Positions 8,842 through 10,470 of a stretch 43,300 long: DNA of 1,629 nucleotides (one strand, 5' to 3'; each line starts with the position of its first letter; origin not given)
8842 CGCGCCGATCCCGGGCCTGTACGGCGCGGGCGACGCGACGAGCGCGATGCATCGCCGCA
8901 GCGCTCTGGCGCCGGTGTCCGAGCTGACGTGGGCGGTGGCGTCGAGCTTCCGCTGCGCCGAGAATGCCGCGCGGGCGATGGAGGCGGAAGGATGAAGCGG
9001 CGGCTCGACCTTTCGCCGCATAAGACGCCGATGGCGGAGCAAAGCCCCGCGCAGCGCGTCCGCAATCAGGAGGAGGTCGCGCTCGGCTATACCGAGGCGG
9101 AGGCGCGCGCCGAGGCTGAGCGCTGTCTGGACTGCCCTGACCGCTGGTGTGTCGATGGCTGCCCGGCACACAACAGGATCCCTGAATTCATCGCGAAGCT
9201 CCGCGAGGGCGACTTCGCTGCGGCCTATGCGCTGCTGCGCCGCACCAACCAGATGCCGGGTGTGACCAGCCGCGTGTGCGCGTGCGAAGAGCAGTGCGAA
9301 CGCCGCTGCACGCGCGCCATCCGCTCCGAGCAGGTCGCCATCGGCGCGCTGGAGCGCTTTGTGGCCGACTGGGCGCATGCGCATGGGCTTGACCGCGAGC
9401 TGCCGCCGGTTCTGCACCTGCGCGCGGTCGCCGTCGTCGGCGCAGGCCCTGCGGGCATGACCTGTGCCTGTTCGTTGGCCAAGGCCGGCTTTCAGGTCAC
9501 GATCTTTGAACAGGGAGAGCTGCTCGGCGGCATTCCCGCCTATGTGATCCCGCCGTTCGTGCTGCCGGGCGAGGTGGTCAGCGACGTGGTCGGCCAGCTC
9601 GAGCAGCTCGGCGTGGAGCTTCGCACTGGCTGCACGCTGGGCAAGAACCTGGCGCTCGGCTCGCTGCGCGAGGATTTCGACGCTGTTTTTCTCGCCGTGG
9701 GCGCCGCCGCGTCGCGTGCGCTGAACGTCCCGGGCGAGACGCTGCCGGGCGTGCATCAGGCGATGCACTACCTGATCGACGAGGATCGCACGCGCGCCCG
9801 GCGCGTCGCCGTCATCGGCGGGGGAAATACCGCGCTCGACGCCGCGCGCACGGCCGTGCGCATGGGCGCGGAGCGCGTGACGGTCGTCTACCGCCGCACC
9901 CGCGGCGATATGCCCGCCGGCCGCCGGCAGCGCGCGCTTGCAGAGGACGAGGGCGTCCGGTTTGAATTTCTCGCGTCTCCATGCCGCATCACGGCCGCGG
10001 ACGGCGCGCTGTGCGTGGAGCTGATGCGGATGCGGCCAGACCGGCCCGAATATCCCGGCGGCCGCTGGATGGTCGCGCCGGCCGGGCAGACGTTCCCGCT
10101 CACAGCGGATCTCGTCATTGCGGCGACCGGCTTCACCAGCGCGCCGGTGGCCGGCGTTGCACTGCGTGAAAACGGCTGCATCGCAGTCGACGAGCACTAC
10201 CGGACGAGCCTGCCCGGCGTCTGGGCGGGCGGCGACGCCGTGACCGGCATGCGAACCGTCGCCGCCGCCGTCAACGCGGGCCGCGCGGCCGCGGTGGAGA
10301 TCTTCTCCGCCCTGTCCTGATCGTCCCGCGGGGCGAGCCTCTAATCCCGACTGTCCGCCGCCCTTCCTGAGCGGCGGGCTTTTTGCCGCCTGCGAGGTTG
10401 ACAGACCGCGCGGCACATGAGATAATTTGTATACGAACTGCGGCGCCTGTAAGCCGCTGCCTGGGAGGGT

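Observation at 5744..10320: Three-gene reductase module: FAD flavoprotein, ferredoxin-fused FAD flavoprotein and a translationally coupled GltD/NfnB-like NAD(P)H subunit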

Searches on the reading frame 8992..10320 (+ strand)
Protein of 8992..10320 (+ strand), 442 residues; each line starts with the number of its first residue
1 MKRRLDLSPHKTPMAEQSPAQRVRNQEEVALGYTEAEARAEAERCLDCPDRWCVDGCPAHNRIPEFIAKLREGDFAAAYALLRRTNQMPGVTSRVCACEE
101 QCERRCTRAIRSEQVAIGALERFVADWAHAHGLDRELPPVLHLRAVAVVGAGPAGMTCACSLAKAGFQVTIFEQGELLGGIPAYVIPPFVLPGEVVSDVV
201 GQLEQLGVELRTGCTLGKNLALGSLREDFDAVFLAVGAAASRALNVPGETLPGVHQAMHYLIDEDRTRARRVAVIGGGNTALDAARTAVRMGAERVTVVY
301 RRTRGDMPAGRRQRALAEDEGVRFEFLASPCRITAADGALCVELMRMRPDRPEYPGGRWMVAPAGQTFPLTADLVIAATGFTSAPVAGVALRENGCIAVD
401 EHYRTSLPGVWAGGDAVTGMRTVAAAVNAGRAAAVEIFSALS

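Call 7: search_protein_families(library=pfam, proteins=[window:8992-10320:+], max_evalue=0.01)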
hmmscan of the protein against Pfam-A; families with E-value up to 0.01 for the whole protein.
window:8992-10320:+ (442 aa): 18 families
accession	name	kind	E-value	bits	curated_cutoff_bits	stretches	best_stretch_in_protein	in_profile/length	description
PF07992.20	Pyr_redox_2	-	1.4e-38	133.5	26.1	1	145-430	2-291/291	Pyridine nucleotide-disulphide oxidoreductase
PF14691.11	Fer4_20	-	1.3e-35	122.1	25.8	1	22-131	1-111/113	Dihydroprymidine dehydrogenase domain II, 4Fe-4S cluster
PF13738.12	Pyr_redox_3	-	3.3e-16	59.9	30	2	232-410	128-301/305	Pyridine nucleotide-disulphide oxidoreductase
PF00070.33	Pyr_redox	-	2.1e-12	47.8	22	2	271-329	1-62/82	Pyridine nucleotide-disulphide oxidoreductase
PF13450.12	NAD_binding_8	-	5.1e-11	43.1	21.9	1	148-180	1-33/68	NAD(P)-binding Rossmann-like domain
PF01266.30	DAO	-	1.2e-07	32.1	27.9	1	146-179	2-35/353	FAD dependent oxidoreductase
PF12831.13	FAD_oxidored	-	5.3e-07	29.7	27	1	146-181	2-37/416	FAD dependent oxidoreductase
PF00890.30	FAD_binding_2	-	4e-06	26.7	20.4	1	146-180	2-36/414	FAD binding domain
PF01946.23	Thi4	-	6.9e-06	25.9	26.2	1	146-180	20-55/235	Thi4 family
PF01262.27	AlaDh_PNT_C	-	9.5e-06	25.6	23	1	269-298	28-56/214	Alanine dehydrogenase/PNT, C-terminal domain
PF03486.20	HI0933_like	-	1.3e-05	25.2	50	1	145-179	2-36/244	HI0933-like protein Rossmann domain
PF13241.12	NAD_binding_7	-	2e-05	25.5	22.1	0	268-303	6-40/104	Putative NAD(P)-binding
PF01494.25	FAD_binding_3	-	4.8e-05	23.2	22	1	145-174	3-32/349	FAD binding domain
PF01134.28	GIDA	-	7.6e-05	22.4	22.1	1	146-173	2-29/391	Glucose inhibited division protein A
PF00743.25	FMO-like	-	0.0018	17.2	22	0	229-300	139-213/532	Flavin-binding monooxygenase-like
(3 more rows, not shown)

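Call 8: search_protein_families(library=ncbifam, proteins=[window:8992-10320:+], max_evalue=0.01)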
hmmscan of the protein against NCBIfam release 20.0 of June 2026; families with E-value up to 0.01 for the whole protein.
window:8992-10320:+ (442 aa): 122 families (the best 25 are shown)
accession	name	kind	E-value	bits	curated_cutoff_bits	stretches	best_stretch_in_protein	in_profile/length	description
TIGR01316.1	gltA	equivalog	8.2e-117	390.7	471.75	1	19-437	2-445/449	NADPH-dependent glutamate synthase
NF009414.0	PRK12778.1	equivalog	9.8e-116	387.8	1103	1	8-439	293-747/752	bifunctional dihydroorotate dehydrogenase B NAD binding subunit/NADPH-dependent glutamate synthase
NF009410.0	PRK12771.1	subfamily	2.9e-98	329.9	516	2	53-437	50-441/566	NAD(P)-binding protein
NF009454.0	PRK12814.1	equivalog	4e-93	313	916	2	52-437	103-496/657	putative NADPH-dependent glutamate synthase small subunit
TIGR01318.1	gltD_gamma_fam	subfamily_domain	4.2e-92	309.2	482.95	1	21-440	18-464/467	glutamate synthase, small subunit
NF009413.0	PRK12775.1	equivalog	2.8e-86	290.3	1895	1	4-439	292-752/1006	putative trifunctional 2-polyprenylphenol hydroxylase/glutamate synthase subunit beta/ferritin domain-containing protein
NF009408.0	PRK12769.1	equivalog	5.6e-81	272.6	1003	1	11-441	193-651/659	formate-dependent uric acid utilization protein AegA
TIGR03315.1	Se_ygfK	equivalog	1.1e-71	241.5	835.3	1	46-439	440-837/1012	putative selenate reductase subunit YgfK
NF009451.0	PRK12809.1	equivalog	3.5e-71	240.3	1154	1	18-438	183-631/639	formate-dependent uric acid utilization protein YgfT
TIGR01317.1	GOGAT_sm_gam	subfamily_domain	4e-68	230.4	447.7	2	14-297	13-311/485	glutamate synthase small subunit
NF009415.0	PRK12779.1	equivalog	2.4e-64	217.7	1519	1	54-440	211-625/944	putative bifunctional glutamate synthase subunit beta/2-polyprenylphenol hydroxylase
NF010590.0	PRK13984.1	equivalog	2.9e-64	217.3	946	1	11-438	158-603/611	putative oxidoreductase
NF009409.0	PRK12770.1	subfamily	1.3e-53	182.4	343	1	144-438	19-347/360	putative glutamate synthase subunit beta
NF045663.1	diclust_near_Sec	equivalog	3.5e-38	131.2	530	2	53-240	20-201/759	pyridine nucleotide-disulfide oxidoreductase/dicluster-binding protein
TIGR04018.1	Bthiol_YpdA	hypoth_equivalog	2.1e-19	69.5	339.9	2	234-303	119-185/316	YpdA family putative bacillithiol disulfide reductase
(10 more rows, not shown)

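Call 13: search_solved_structures(query=window:8992-10320:+, max_evalue=1e-20)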
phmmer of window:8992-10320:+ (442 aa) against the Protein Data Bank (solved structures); distinct sequences matched with E-value up to 1e-20: 12.
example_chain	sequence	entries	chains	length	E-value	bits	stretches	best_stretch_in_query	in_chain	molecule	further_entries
4ylf_B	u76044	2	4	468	4.9e-99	335.4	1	10-440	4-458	Dihydropyrimidine dehydrogenase subunit A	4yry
5jca_L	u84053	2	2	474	7.2e-96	325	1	10-440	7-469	NADH-dependent Ferredoxin:NADP Oxidoreductase (NfnI) subunit alpha | NADH-dependent Ferredoxin:NADP Oxidoreductase subunit alpha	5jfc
5vj7_A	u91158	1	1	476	4.9e-90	305.8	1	10-440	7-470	Oxidoreductase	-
9bov_A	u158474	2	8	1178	1.6e-77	264.5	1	17-438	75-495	Molybdopterin oxidoreductase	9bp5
9n5u_A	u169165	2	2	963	1.4e-76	261.4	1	52-437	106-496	NfnA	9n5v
8oh5_C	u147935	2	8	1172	2.3e-60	208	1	47-439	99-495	Formate dehydrogenase-O, major subunit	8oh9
6s6s_G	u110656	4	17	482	2.4e-56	194.7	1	14-437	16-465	Glutamate synthase [NADPH] small chain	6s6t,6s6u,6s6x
2vdc_G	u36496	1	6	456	4.6e-55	190.5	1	28-437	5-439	GLUTAMATE SYNTHASE [NADPH] SMALL CHAIN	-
7mfm_I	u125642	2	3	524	2.5e-46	161.7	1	14-297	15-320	Glutamate synthase (NADPH) small chain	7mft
1h7x_A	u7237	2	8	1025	3.1e-38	135.1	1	35-240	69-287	DIHYDROPYRIMIDINE DEHYDROGENASE | Dihydropyrimidine dehydrogenase [NADP(+)]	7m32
1gt8_A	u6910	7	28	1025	3.1e-38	135.1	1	35-240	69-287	DIHYDROPYRIMIDINE DEHYDROGENASE | Dihydropyrimidine dehydrogenase [NADP(+)]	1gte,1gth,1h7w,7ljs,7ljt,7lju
7m31_A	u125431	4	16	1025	3.1e-38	135.1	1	35-240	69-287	Dihydropyrimidine dehydrogenase [NADP(+)]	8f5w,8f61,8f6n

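Call 44: search_solved_structures(query=window:8992-10320:+, max_evalue=1e-90, show_alignments=2)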
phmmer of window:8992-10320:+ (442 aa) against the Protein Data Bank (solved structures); distinct sequences matched with E-value up to 1e-90: 2.
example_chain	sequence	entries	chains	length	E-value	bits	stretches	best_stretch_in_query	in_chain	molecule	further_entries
4ylf_B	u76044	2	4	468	4.9e-99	335.4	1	10-440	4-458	Dihydropyrimidine dehydrogenase subunit A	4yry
5jca_L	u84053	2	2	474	7.2e-96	325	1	10-440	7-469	NADH-dependent Ferredoxin:NADP Oxidoreductase (NfnI) subunit alpha | NADH-dependent Ferredoxin:NADP Oxidoreductase subunit alpha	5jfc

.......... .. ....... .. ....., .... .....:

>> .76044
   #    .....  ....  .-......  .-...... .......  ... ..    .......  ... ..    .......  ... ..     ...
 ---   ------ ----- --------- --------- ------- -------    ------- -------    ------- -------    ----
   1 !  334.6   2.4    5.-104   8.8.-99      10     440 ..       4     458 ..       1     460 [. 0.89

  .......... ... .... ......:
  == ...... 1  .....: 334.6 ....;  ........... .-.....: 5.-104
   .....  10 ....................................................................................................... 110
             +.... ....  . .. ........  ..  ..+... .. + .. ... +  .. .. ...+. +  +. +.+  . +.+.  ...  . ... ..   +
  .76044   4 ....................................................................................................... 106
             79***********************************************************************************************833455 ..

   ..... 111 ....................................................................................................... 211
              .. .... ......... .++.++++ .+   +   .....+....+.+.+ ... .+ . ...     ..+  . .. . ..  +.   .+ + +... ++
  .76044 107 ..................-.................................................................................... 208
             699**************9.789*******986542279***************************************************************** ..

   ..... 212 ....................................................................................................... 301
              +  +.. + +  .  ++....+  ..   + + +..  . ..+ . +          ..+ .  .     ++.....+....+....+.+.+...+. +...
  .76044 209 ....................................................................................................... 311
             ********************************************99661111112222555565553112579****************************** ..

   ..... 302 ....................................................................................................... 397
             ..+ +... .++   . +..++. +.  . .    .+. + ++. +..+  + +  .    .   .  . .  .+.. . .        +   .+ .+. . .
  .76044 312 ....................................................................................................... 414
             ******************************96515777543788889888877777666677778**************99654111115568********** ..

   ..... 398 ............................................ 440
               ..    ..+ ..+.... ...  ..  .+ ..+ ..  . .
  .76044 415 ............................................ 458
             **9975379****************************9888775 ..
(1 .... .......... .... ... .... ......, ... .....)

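Call 81: find_homologous_proteins(query=window:8992-10320:+, max_evalue=1e-30)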
Query window:8992-10320:+ (442 aa): 6655 proteins with E <= 1e-30 among 8000 candidates; the best 120 are listed.
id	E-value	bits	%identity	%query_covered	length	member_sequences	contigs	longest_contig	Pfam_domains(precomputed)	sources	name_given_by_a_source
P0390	3.7e-292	987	100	100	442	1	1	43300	PF13241.13,PF13450.13,PF07992.21,PF00070.34,PF03486.21,PF12831.14,PF01946.24,PF01266.31,PF14691.12,PF00890.31,PF13738.13,PF01262.28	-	-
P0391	3.7e-132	459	52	100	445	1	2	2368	PF01946.24,PF01266.31,PF13241.13,PF01593.31,PF13450.13,PF14691.12,PF00890.31,PF07992.21,PF00070.34,PF13738.13,PF12831.14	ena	-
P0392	1.2e-130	454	50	100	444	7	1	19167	PF01946.24,PF01266.31,PF13241.13,PF13450.13,PF14691.12,PF00890.31,PF07992.21,PF00070.34,PF13738.13,PF03486.21,PF12831.14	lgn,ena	-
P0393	8.0e-130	452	52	100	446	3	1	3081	PF13241.13,PF13450.13,PF07992.21,PF00070.34,PF03486.21,PF12831.14,PF01946.24,PF01266.31,PF01593.31,PF14691.12,PF00890.31,PF13738.13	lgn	-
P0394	1.3e-129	451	51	100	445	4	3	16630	PF01946.24,PF01266.31,PF13450.13,PF14691.12,PF00890.31,PF07992.21,PF00070.34,PF13738.13,PF01494.26,PF12831.14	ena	-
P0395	7.4e-127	442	50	100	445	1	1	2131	PF13241.13,PF13450.13,PF07992.21,PF00070.34,PF03486.21,PF01494.26,PF12831.14,PF01946.24,PF01266.31,PF01593.31,PF14691.12,PF00890.31,PF13738.13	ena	-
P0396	9.2e-127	442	52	99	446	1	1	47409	PF01266.31,PF13241.13,PF13450.13,PF14691.12,PF00890.31,PF07992.21,PF00070.34,PF13738.13,PF03486.21,PF12831.14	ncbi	ncbi:MAG: NAD(P)-dependent oxidoreductase [Oscillospiraceae bacterium]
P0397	1.9e-125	437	51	95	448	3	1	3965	PF01266.31,PF00743.26,PF13241.13,PF01593.31,PF13450.13,PF14691.12,PF00890.31,PF07992.21,PF13738.13,PF03486.21,PF12831.14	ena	-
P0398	1.5e-124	434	50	99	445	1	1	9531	PF01946.24,PF01266.31,PF00743.26,PF13241.13,PF13450.13,PF14691.12,PF00890.31,PF07992.21,PF00070.34,PF13738.13,PF12831.14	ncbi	-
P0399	2.2e-124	434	50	99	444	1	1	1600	PF00743.26,PF13241.13,PF13450.13,PF07992.21,PF00070.34,PF03486.21,PF12831.14,PF01946.24,PF01266.31,PF01593.31,PF14691.12,PF00890.31,PF13738.13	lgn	-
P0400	2.4e-124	434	50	100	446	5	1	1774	PF01946.24,PF01266.31,PF13241.13,PF13450.13,PF14691.12,PF00890.31,PF07992.21,PF00070.34,PF13738.13,PF12831.14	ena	-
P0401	2.7e-124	434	50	100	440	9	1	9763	PF13241.13,PF13450.13,PF07992.21,PF00070.34,PF03486.21,PF12831.14,PF01946.24,PF01266.31,PF01593.31,PF14691.12,PF00890.31,PF13738.13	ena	-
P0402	8.3e-124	432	50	99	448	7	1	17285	PF00743.26,PF13241.13,PF13450.13,PF07992.21,PF00070.34,PF03486.21,PF01134.29,PF12831.14,PF01946.24,PF01266.31,PF13434.13,PF01593.31,PF14691.12,PF00890.31,PF13738.13,PF01488.27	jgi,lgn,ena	jgi:glutamate synthase (NADPH) small chain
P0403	3.2e-123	430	50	99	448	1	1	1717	PF13241.13,PF13450.13,PF07992.21,PF00070.34,PF03486.21,PF12831.14,PF01946.24,PF01266.31,PF14691.12,PF00890.31,PF13738.13,PF01262.28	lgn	-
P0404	1.1e-122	428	50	99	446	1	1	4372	PF01946.24,PF01266.31,PF13450.13,PF14691.12,PF00890.31,PF07992.21,PF00070.34,PF13738.13,PF03486.21,PF01494.26,PF12831.14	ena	-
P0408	1.2e-120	422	49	99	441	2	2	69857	PF01266.31,PF13241.13,PF01593.31,PF13450.13,PF14691.12,PF07992.21,PF00070.34,PF13738.13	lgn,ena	-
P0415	1.1e-118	415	48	99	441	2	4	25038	PF01946.24,PF01266.31,PF01593.31,PF13450.13,PF14691.12,PF00890.31,PF07992.21,PF00070.34,PF13738.13,PF12831.14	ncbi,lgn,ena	-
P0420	4.7e-110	387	45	98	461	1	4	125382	PF01946.24,PF01266.31,PF13450.13,PF14691.12,PF07992.21,PF00070.34,PF13738.13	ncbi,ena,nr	ncbi:MAG: NADPH-dependent glutamate synthase [Oscillospiraceae bacterium]|nr:NADPH-dependent glutama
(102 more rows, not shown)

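Call 82: find_encoding_contigs(protein=P0408, flank=4000, max_places=1)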
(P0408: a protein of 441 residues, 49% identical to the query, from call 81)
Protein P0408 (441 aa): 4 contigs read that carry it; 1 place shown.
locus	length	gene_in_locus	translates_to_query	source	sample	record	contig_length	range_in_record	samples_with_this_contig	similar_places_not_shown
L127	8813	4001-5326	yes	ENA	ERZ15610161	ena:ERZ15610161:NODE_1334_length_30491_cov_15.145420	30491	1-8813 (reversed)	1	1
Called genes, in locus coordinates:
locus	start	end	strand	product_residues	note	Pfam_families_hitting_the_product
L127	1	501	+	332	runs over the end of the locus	PF00005:ABC_tran, PF13304:AAA_21 (faint), PF08352:oligo_HPY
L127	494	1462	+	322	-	PF00005:ABC_tran, PF08352:oligo_HPY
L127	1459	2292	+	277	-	PF02872:5_nucleotid_C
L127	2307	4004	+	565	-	PF12797:Fer4_2 (faint), PF12838:Fer4_7, PF13187:Fer4_9 (weak), PF13237:Fer4_10 (weak), PF00037:Fer4 (weak), PF00890:FAD_binding_2, PF01266:DAO, PF12831:FAD_oxidored (weak), +4 more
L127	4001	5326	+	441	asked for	PF14691:Fer4_20, PF00070:Pyr_redox (faint), PF01266:DAO (faint), PF07992:Pyr_redox_2, PF13241:NAD_binding_7 (faint), PF13450:NAD_binding_8, PF01593:Amino_oxidase (faint), PF13738:Pyr_redox_3 (weak)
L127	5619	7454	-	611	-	PF02129:Peptidase_S15, PF08530:PepX_C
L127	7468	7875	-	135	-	PF07366:SnoaL, PF12680:SnoaL_2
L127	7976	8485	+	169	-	-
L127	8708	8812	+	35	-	?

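Call 83: find_encoding_contigs(protein=P0420, flank=4000, max_places=1)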
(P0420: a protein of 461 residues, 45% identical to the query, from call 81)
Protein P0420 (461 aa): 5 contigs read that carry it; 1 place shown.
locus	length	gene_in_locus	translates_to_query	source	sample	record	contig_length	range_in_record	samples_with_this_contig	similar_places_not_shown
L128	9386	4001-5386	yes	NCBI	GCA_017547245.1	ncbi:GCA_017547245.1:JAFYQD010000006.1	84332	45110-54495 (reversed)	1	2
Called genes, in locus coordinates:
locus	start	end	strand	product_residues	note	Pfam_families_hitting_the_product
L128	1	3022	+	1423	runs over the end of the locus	PF01520:Amidase_3, PF02368:Big_2, PF02368:Big_2, PF26918:Ig_Eae (weak), PF02368:Big_2, PF26918:Ig_Eae (weak), PF02368:Big_2, PF26918:Ig_Eae, +4 more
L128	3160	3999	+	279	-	PF10418:DHODB_Fe-S_bind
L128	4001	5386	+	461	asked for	PF14691:Fer4_20, PF01266:DAO (weak), PF01946:Thi4 (faint), PF07992:Pyr_redox_2, PF13450:NAD_binding_8 (weak), PF13738:Pyr_redox_3 (faint), PF00070:Pyr_redox (weak)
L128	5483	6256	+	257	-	PF01551:Peptidase_M23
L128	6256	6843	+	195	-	PF02163:Peptidase_M50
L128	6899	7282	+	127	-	PF00903:Glyoxalase, PF13669:Glyoxalase_4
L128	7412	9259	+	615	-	PF19864:Radical_SAM_N2, PF04055:Radical_SAM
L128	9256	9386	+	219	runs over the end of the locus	PF10105:DUF2344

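Call 84: find_encoding_contigs(protein=P0415, flank=4000, max_places=1)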
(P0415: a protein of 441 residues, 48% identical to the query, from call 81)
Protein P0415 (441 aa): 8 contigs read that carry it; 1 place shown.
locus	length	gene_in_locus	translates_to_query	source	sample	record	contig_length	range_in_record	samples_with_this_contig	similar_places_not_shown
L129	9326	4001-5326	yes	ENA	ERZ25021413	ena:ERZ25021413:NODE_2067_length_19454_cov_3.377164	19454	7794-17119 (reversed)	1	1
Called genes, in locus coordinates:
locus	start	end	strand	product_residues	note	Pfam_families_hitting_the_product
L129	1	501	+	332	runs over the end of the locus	PF00005:ABC_tran, PF13304:AAA_21 (faint), PF08352:oligo_HPY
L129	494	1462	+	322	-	PF00005:ABC_tran, PF08352:oligo_HPY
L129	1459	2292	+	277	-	PF02872:5_nucleotid_C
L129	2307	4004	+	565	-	PF12797:Fer4_2 (faint), PF12837:Fer4_6 (faint), PF12838:Fer4_7, PF13187:Fer4_9 (weak), PF13237:Fer4_10 (weak), PF00037:Fer4 (weak), PF00890:FAD_binding_2, PF12831:FAD_oxidored (weak), +4 more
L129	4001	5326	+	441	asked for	PF00070:Pyr_redox (faint), PF14691:Fer4_20, PF00890:FAD_binding_2 (faint), PF01266:DAO (weak), PF01946:Thi4 (faint), PF07992:Pyr_redox_2, PF13450:NAD_binding_8, PF13738:Pyr_redox_3, +2 more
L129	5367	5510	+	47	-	-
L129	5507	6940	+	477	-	PF01554:MatE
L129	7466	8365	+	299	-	PF08281:Sigma70_r4_2 (faint), PF04545:Sigma70_r4 (faint)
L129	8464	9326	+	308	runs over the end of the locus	PF17989:ALP_N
